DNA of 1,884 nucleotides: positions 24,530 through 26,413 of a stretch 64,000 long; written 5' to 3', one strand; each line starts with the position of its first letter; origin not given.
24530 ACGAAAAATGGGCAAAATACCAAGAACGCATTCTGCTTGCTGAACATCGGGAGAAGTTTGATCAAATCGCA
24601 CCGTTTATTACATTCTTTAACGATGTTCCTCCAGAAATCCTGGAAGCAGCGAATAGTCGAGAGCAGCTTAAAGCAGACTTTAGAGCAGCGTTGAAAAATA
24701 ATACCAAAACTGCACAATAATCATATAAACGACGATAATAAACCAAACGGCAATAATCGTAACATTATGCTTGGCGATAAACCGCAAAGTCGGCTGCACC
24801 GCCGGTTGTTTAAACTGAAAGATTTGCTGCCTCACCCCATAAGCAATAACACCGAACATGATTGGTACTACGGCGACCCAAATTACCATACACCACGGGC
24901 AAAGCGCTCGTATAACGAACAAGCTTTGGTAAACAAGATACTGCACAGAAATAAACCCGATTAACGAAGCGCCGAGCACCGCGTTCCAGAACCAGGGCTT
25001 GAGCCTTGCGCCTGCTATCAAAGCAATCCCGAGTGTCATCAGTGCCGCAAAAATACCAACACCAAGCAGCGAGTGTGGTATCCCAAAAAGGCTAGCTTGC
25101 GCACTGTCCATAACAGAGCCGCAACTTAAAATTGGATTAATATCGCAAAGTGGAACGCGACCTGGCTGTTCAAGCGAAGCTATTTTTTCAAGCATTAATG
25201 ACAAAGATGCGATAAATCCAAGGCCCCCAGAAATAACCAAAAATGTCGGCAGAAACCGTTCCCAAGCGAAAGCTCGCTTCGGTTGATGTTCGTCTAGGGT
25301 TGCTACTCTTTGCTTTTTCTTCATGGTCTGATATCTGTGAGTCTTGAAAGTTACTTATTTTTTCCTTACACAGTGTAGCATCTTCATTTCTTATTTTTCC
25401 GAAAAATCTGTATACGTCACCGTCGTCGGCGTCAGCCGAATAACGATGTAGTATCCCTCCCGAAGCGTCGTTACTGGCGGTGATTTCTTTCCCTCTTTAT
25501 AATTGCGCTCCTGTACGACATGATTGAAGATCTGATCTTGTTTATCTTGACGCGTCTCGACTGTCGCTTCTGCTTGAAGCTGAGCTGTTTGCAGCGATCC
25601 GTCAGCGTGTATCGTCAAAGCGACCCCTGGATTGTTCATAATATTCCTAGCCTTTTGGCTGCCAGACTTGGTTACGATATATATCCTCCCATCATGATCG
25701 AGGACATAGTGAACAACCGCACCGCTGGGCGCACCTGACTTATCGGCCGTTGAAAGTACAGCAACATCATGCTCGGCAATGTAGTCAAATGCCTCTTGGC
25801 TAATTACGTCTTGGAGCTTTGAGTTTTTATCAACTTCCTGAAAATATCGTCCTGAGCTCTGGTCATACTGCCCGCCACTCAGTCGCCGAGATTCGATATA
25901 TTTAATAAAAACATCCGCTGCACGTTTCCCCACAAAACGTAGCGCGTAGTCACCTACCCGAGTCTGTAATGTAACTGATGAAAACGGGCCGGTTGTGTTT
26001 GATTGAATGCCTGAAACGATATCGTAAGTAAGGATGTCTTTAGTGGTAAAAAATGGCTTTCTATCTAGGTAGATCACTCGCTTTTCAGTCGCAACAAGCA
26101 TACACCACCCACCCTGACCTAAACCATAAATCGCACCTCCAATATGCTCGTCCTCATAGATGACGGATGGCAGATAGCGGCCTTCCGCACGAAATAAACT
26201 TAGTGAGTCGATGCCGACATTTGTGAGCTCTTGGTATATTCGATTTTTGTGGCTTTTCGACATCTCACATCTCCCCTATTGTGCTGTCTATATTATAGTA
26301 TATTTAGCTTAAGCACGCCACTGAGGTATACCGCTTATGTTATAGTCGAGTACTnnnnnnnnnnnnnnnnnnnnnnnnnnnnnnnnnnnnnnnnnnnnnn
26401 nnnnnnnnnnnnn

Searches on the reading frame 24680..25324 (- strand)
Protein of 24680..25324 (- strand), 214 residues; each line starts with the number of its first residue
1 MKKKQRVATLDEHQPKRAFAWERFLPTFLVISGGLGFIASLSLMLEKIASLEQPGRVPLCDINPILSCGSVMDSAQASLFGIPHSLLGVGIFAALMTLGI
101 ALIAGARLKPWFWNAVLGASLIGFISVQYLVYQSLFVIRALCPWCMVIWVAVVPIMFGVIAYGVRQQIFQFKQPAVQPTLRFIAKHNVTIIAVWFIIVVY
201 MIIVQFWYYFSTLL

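Call 3: search_protein_families(library=pfam, proteins=[window:24680-25324:-], max_evalue=0.01)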
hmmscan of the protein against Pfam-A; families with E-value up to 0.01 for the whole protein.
window:24680-25324:- (214 aa): 1 family
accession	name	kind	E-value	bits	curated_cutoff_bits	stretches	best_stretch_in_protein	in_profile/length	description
PF07884.19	VKOR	-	6.2e-37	127.2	27.5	1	29-157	3-131/134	Vitamin K epoxide reductase family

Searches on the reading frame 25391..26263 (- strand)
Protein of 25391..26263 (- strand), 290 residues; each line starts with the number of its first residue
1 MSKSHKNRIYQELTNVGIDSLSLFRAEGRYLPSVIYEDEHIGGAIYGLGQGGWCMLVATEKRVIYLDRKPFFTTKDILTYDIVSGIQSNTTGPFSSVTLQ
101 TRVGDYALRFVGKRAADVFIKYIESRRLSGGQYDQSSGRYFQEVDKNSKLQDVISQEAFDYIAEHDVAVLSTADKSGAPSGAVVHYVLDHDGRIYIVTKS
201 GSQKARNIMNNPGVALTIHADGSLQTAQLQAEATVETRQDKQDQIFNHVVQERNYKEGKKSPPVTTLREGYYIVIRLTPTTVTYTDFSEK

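Call 3: search_protein_families(library=pfam, proteins=[window:25391-26263:-], max_evalue=0.01)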
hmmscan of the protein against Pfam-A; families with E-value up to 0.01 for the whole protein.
window:25391-26263:- (290 aa): 5 families
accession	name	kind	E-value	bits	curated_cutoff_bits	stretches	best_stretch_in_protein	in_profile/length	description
PF01243.27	PNPOx_N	-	1.5e-15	58.1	28.1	1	156-282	3-116/120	Pyridoxamine 5'-phosphate oxidase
PF16242.11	Pyrid_ox_like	-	1.6e-09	37.8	28.8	1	159-267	7-115/149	Pyridoxamine 5'-phosphate oxidase like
PF12900.13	Pyridox_ox_2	-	4.6e-06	27.1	27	1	156-283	3-137/140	Pyridoxamine 5'-phosphate oxidase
PF14470.12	bPH_3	-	0.00057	20.7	23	1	36-124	2-94/95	Bacterial PH domain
PF13883.13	CREG_beta-barrel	-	0.0062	17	27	0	164-226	16-86/167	CREG, beta-barrel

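Call 55: search_protein_families(library=padloc, proteins=[window:25391-26263:-], max_evalue=0.01)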
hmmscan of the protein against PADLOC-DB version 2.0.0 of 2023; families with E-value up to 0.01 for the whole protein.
window:25391-26263:- (290 aa): 0 families
